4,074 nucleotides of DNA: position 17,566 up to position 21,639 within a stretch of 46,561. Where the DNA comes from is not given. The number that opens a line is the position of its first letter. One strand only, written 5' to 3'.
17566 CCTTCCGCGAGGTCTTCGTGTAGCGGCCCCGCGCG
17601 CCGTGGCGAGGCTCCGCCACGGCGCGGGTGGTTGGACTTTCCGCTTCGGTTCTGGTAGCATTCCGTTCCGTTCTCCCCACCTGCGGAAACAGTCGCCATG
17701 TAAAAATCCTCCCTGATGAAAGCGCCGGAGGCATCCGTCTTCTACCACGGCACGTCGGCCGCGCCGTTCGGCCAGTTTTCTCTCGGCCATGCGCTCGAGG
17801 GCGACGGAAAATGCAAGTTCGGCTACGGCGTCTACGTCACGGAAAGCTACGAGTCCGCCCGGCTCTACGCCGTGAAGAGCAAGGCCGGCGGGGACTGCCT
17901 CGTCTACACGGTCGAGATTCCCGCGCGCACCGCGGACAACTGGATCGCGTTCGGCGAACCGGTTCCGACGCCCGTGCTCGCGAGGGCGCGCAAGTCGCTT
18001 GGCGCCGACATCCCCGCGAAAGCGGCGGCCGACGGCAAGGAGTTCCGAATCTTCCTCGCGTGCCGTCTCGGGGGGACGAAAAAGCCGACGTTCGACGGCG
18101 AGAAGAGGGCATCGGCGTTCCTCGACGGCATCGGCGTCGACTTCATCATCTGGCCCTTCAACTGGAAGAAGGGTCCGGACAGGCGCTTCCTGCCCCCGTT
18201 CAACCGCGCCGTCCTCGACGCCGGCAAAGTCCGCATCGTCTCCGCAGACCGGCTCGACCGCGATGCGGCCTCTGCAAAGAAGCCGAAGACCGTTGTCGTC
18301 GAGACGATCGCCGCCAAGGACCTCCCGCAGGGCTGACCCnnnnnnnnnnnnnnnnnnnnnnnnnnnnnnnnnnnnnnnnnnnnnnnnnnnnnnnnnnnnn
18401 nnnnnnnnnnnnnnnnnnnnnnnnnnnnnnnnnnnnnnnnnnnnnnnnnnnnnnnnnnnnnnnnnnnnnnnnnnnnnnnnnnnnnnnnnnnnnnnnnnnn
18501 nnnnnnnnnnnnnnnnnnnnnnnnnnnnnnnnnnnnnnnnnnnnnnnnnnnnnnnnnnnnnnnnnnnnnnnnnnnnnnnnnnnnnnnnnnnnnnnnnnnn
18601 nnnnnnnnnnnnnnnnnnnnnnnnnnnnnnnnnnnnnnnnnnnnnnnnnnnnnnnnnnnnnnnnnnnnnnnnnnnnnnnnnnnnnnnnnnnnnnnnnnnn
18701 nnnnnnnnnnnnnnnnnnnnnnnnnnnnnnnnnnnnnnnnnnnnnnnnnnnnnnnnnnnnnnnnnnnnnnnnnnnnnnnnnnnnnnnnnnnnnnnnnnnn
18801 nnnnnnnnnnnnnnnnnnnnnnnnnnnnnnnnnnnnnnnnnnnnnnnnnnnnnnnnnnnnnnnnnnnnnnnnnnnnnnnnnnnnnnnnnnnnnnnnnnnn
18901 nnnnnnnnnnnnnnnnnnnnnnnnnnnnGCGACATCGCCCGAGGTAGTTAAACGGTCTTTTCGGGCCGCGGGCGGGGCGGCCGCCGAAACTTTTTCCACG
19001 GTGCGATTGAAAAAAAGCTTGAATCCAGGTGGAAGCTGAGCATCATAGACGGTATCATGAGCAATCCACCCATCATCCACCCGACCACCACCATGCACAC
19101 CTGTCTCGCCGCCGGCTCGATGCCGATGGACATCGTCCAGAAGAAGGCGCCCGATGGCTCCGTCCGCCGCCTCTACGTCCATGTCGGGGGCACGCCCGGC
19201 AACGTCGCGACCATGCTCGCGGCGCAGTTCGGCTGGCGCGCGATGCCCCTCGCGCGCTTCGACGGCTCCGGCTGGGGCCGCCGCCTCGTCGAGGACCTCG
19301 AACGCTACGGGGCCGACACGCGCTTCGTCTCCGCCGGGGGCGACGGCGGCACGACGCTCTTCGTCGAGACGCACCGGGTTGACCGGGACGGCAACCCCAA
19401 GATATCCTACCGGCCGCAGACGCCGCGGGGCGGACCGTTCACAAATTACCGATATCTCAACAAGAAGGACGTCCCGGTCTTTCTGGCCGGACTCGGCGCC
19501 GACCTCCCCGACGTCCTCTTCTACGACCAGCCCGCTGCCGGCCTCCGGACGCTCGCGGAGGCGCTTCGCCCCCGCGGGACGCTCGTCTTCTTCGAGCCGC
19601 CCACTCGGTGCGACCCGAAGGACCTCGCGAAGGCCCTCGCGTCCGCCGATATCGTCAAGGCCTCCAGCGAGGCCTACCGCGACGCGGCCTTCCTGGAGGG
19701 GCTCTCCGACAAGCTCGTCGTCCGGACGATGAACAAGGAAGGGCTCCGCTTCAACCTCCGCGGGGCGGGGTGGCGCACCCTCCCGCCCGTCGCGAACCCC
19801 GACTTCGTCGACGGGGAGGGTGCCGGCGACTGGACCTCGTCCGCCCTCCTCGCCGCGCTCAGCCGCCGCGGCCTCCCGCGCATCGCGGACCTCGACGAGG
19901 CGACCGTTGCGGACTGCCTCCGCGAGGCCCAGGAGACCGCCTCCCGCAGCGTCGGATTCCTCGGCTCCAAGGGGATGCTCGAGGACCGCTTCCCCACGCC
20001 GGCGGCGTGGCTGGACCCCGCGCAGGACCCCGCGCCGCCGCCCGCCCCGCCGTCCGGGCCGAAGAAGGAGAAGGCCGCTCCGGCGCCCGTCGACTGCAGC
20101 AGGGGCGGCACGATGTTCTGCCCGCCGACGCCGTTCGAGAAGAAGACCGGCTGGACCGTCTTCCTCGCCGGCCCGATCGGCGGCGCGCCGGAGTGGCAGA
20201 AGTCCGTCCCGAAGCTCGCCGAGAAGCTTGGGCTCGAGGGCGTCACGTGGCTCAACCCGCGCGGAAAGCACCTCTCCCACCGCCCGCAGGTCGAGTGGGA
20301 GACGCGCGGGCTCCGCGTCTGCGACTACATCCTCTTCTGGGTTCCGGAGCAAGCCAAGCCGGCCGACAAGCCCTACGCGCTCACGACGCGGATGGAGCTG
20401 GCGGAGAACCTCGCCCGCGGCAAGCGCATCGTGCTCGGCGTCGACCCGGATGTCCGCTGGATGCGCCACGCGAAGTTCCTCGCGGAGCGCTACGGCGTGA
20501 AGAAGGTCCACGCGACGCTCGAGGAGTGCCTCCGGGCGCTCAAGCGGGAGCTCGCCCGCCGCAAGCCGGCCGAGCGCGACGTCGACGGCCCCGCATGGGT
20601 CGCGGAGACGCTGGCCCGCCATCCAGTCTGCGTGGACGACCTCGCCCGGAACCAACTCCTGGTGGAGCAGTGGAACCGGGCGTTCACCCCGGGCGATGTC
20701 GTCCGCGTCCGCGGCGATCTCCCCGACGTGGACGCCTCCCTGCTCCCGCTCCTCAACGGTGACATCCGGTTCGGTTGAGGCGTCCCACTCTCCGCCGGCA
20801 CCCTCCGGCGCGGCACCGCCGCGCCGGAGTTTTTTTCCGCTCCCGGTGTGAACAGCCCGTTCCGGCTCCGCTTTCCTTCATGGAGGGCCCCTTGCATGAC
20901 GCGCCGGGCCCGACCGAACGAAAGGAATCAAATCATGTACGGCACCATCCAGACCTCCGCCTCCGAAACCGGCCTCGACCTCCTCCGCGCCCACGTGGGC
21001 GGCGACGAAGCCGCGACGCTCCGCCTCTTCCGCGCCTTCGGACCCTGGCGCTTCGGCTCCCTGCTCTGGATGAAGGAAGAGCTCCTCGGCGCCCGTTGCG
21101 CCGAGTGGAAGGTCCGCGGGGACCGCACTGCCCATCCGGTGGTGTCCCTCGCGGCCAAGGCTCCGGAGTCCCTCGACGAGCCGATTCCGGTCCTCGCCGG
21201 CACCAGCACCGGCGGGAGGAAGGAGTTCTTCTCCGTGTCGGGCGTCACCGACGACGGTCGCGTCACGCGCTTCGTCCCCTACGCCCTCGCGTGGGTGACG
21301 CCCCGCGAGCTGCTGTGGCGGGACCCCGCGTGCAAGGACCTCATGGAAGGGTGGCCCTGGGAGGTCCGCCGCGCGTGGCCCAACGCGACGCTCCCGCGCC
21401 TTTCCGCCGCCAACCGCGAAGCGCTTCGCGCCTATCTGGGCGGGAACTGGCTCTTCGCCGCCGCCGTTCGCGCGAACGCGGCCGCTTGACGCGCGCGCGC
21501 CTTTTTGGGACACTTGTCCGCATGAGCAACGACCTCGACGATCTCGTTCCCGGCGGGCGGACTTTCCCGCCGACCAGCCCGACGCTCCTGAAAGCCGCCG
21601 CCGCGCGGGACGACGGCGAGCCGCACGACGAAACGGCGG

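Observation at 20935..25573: Two sigma factors, a non-RD Ser/Thr kinase and a Sel1-repeat protein form a module immediately upstream of the triad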

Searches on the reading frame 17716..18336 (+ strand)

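Call 7: search_protein_families(library=pfam, proteins=[window:17716-18336:+], max_evalue=0.01)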
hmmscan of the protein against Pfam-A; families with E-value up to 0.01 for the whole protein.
window:17716-18336:+ (206 aa): 1 family
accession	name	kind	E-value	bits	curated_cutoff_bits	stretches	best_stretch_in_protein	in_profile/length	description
PF18760.7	ART-PolyVal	-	0.00031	21.9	31.2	1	7-59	7-51/140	ADP-Ribosyltransferase in polyvalent proteins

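Call 59: search_protein_families(library=phrogs, proteins=[window:17716-18336:+], max_evalue=0.001)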
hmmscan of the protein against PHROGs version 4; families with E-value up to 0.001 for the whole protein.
window:17716-18336:+ (206 aa): 0 families

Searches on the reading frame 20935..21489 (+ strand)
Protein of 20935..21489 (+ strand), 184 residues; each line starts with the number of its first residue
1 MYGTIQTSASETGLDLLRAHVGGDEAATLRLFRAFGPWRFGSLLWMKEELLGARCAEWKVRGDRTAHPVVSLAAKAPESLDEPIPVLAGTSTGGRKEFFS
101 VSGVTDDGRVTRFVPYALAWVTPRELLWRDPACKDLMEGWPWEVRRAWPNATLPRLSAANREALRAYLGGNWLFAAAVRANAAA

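Call 7: search_protein_families(library=pfam, proteins=[window:20935-21489:+], max_evalue=0.01)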
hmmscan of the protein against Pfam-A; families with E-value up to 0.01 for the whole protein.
window:20935-21489:+ (184 aa): 0 families

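Call 11: search_protein_families(library=ncbifam, proteins=[window:20935-21489:+], max_evalue=0.01)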
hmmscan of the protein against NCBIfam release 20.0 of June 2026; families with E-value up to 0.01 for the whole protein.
window:20935-21489:+ (184 aa): 0 families

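Call 12: search_protein_families(library=padloc, proteins=[window:20935-21489:+], max_evalue=0.01)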
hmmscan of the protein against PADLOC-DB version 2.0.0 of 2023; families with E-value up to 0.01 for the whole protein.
window:20935-21489:+ (184 aa): 0 families

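Call 24: find_related_loci(query=A2, collection=genome_contigs, flank=10000)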
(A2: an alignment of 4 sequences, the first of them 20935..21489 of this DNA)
Query A2 (184 aa) in genome_contigs; peptide patterns used: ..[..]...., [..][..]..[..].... (x = any residue, [..] = any of these).
173 stretches matched a pattern, but none encodes a relative of the query by tblastn (E <= 1e-3).

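Call 25: find_related_loci(query=A2, collection=viral_contigs, flank=10000)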
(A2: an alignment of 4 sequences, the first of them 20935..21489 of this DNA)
Query A2 (184 aa) in viral_contigs; peptide patterns used: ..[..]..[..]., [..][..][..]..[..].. (x = any residue, [..] = any of these).
123 stretches matched a pattern, but none encodes a relative of the query by tblastn (E <= 1e-3).

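Call 26: find_related_loci(query=A2, collection=metagenome_contigs, flank=10000)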
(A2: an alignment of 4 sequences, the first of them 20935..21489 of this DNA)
Query A2 (184 aa) in metagenome_contigs; peptide patterns used: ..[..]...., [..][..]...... (x = any residue, [..] = any of these).
183 stretches matched a pattern, but none encodes a relative of the query by tblastn (E <= 1e-3).

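Call 28: find_homologous_proteins(query=A2, max_evalue=0.001)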
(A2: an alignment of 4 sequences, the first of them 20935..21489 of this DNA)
Query A2 (4 sequences) (184 aa, profile of the alignment): 6 proteins with E <= 0.001 among 8000 candidates.
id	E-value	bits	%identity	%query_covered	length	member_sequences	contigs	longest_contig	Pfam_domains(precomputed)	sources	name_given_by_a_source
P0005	2.2e-105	368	69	91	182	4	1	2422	-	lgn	-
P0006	8.9e-104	362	100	100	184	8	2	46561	-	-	-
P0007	7.4e-78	278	68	75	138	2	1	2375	-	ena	-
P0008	1.9e-64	234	49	93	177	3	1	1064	-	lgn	-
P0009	7.8e-63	229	51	85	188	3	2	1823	-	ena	-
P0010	2.8e-9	55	28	78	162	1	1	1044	-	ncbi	-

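Call 29: find_encoding_contigs(protein=P0009, flank=10000, max_places=4)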
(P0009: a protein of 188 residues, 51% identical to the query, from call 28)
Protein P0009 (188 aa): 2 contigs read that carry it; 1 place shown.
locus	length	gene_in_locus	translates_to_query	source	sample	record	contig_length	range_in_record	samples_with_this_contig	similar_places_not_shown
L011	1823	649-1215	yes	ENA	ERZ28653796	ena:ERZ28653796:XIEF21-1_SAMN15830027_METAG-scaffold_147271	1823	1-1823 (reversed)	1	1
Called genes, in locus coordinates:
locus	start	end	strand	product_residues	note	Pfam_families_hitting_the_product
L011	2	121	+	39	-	?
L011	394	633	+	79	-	-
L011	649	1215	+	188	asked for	-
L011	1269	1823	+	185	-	?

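Call 30: find_encoding_contigs(protein=P0007, flank=10000, max_places=4)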
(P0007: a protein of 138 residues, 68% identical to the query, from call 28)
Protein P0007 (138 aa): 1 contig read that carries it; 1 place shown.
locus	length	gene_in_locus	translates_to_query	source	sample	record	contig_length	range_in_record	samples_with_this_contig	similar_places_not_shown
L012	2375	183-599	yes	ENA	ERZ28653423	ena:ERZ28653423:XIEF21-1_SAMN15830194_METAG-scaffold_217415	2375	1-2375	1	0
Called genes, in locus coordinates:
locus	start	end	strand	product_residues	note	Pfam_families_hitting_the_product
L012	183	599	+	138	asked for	-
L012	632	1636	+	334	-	PF04542:Sigma70_r2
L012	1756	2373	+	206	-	?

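Call 31: find_encoding_contigs(protein=P0010, flank=10000, max_places=4)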
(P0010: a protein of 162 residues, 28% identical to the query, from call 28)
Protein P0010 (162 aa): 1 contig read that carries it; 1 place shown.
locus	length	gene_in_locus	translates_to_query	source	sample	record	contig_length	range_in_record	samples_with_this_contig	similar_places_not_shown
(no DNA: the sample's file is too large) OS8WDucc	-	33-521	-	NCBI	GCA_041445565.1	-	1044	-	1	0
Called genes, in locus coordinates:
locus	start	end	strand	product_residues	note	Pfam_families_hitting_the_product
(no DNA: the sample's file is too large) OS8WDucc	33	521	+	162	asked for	-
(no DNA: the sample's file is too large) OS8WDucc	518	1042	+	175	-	?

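Call 34: search_protein_families(library=pfam, proteins=[L011:1269-1823:+, L011:394-633:+, L012:1756-2373:+], max_evalue=0.01)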
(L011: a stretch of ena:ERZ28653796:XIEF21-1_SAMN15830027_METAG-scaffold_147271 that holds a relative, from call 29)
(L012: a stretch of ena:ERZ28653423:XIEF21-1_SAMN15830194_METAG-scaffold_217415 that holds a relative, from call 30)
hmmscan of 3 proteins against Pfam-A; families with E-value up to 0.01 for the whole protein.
L011:1269-1823:+ (185 aa): 1 family
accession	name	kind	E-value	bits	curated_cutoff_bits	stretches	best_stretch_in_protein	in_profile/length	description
PF03747.19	ADP_ribosyl_GH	-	1.6e-21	77.7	26.2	1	1-161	3-187/287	ADP-ribosylglycohydrolase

L011:394-633:+ (79 aa): 0 families

L012:1756-2373:+ (206 aa): 4 families
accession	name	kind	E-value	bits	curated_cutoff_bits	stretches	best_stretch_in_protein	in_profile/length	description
PF04545.22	Sigma70_r4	-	4.2e-09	36.2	24.1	1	153-205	1-49/50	Sigma-70, region 4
PF04542.20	Sigma70_r2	-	3.2e-08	33.7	24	1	28-97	2-61/71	Sigma-70 region 2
PF04539.22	Sigma70_r3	-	0.00032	21.2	25.3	1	112-140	49-77/78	Sigma-70 region 3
PF08281.18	Sigma70_r4_2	-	0.01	15.9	25.7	0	148-173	2-27/54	Sigma-70, region 4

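Call 44: predict_structure(alignment_id=A4)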
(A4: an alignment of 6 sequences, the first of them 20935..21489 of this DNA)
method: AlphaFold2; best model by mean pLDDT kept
length: 184 residues; sequences in the alignment: 6
mean_pLDDT: 66.8   pTM: 0.69
mean pLDDT of the five models: 66.8, 63.0, 62.5, 55.2, 50.3
residues with pLDDT >= 90: 5; 70-90: 101; 50-70: 32; < 50: 46
segments of 3 or more residues with pLDDT < 50: 1-20, 130-152
pLDDT, mean of each block of 10 residues (from residue 1): 30 43 72 79 80 83 74 89 86 62 59 79 72 34 38 69 85 72 58
secondary structure, 60 per line:
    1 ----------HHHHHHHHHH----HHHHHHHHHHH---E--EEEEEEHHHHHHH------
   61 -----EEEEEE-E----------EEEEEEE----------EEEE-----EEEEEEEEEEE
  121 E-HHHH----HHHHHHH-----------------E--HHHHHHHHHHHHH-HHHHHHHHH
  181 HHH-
elements in order: H11-20 H25-35 E42-47 H48-54 E66-71 E84-90 E101-104 E110-121 H123-126 H131-137 H158-170 H172-183

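Call 53: fold_search(model_id=the predicted structure, library=pdb)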
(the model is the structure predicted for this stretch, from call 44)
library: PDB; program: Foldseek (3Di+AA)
matches with E <= 10: 282; with E <= 0.001: 0
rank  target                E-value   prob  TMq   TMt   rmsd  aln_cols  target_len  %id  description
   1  6kyt_G                5.0e-02  0.96  0.41  0.60   4.4       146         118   14  The structure of the M. tb toxin MazEF-mt1 complex (released 2020-08-05)
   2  5hjz_A                5.3e-02  0.97  0.44  0.66   3.8       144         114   18  Structure of M. tuberculosis MazF-mt1 (Rv2801c) in complex with RNA (released 2017-01-18)
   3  6a6x_B                5.7e-02  0.98  0.43  0.66   3.8       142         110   15  The crystal structure of the Mtb MazE-MazF-mt9 complex (released 2019-07-03)
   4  5wyg_A                5.7e-02  0.96  0.39  0.63   4.1       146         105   16  The crystal structure of the apo form of Mtb MazF (released 2017-04-12)
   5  7ewj_B                6.4e-02  0.15  0.18  0.26  12.4       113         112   15  Toxin-antitoxin complex from Staphylococcus aureus (released 2022-02-16)
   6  4rmo_A                6.9e-02  0.82  0.39  0.44   5.3       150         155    9  Crystal Structure of the CptIN Type III Toxin-Antitoxin System from Eubacterium rectale (released 2015-09-30)
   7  7d2p_C                1.1e-01  0.93  0.39  0.63   3.6       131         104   13  Crystal structure of MazE-MazF (Form-II) from Deinococcus radiodurans (released 2021-02-10)
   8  4mzp_E                1.4e-01  0.85  0.40  0.61   4.6       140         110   14  MazF from S. aureus crystal form III, C2221, 2.7 A (released 2014-05-21)
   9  7mei_Q                1.5e-01  0.08  0.11  0.10  19.5       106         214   17  Composite structure of EC+EC (released 2022-03-02)
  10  4v1n_Q                2.0e-01  0.07  0.11  0.14  17.1        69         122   17  Architecture of the RNA polymerase II-Mediator core transcription initiation complex (released 2015-02-04)
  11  5ck9_B                2.1e-01  0.75  0.36  0.58   4.5       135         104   10  E. coli MazF form I (released 2016-04-06)
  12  4ato_A                2.4e-01  0.47  0.33  0.35   5.2       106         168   14  New insights into the mechanism of bacterial Type III toxin-antitoxin systems: selective toxin inhibition by a non-cod (released 2012-12-26)
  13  7ewj_H                2.4e-01  0.14  0.22  0.31  11.7       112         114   16  Toxin-antitoxin complex from Staphylococcus aureus (released 2022-02-16)
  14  7d2n_C                2.9e-01  0.72  0.36  0.59   3.8       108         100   13  Crystal structure of MazE-MazF (Form-III) from Deinococcus radiodurans (released 2021-02-10)
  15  2mf2_MODEL_1_A        2.9e-01  0.69  0.42  0.55   4.4       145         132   13  Structural and biophysical characterization of the mRNA interferase SaMazF from Staphylococcus aureus. (released 2014-05-21)
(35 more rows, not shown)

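Call 59: search_protein_families(library=phrogs, proteins=[window:20935-21489:+], max_evalue=0.001)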
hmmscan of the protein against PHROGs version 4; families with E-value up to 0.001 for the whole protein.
window:20935-21489:+ (184 aa): 0 families

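Call 92: search_solved_structures(query=A4, max_evalue=10, show_alignments=1)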
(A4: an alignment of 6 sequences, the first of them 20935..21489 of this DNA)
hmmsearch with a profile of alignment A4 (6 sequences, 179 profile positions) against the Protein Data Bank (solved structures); distinct sequences matched with E-value up to 10: 1.
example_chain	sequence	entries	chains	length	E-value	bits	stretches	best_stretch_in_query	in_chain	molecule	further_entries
2xrh_A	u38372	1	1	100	0.33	13.7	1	113-177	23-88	PROTEIN HP0721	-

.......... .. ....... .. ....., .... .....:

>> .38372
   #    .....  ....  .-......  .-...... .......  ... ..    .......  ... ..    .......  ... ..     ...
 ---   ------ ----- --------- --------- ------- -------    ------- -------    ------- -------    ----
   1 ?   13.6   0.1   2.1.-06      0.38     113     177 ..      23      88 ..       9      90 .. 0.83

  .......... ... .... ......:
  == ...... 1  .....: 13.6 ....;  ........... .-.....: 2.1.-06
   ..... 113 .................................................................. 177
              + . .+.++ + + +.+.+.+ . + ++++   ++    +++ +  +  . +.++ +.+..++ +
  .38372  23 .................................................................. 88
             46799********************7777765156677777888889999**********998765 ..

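Call 94: fold_search(model_id=the predicted structure, library=viral)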
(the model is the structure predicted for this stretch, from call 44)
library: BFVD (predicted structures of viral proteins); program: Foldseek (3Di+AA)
matches with E <= 10: 341; with E <= 0.001: 1
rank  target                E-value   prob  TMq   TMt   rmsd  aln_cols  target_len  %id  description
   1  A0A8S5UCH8            9.1e-04  1.00  0.48  0.37   9.7       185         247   13  PemK-like protein [Siphoviridae sp. ctgN495]
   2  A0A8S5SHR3            5.7e-02  0.87  0.38  0.31   6.6       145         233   10  PemK-like protein [Phage sp. ctqZP6]
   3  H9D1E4                6.0e-02  0.23  0.18  0.32   9.1       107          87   20  DUF1292 domain-containing protein [Salinivibrio phage CW02]
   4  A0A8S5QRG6            1.3e-01  0.72  0.32  0.27   7.2        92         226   11  PemK-like protein [Myoviridae sp. ctgXL3]
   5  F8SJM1                1.7e-01  0.20  0.24  0.24  14.1       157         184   11  Uncharacterized protein 247 [Pseudomonas phage PhiPA3]
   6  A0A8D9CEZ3            2.5e-01  0.05  0.14  0.15  12.8       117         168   11  Uncharacterized protein [uncultured marine phage]
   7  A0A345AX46            2.5e-01  0.04  0.13  0.13  15.9       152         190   13  (no name in the UniProt tables at hand)
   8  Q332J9                2.9e-01  0.60  0.43  0.37   5.8       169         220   11  (no name in the UniProt tables at hand)
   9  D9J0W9                4.2e-01  0.20  0.30  0.27  15.4       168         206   11  Gp171 [Brochothrix phage A9]
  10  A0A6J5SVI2            4.2e-01  0.15  0.27  0.31  15.3       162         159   10  Uncharacterized protein [uncultured Caudovirales phage]
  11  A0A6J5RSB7            4.7e-01  0.09  0.22  0.28  10.4       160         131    8  Uncharacterized protein [uncultured Caudovirales phage]
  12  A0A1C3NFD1            5.0e-01  0.05  0.15  0.19  12.3       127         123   13  (no name in the UniProt tables at hand)
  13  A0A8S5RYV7            6.5e-01  0.07  0.21  0.23  16.7       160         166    9  Uncharacterized protein [Myoviridae sp. ctNQV2]
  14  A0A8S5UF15            6.9e-01  0.21  0.30  0.25  10.3       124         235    8  PemK-like protein [Myoviridae sp. ctcyQ27]
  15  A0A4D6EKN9            6.9e-01  0.02  0.12  0.06  21.0       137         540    7  Mycoplas LppA superfamily incomplete domain containing protein [Pandoravirus celtis]
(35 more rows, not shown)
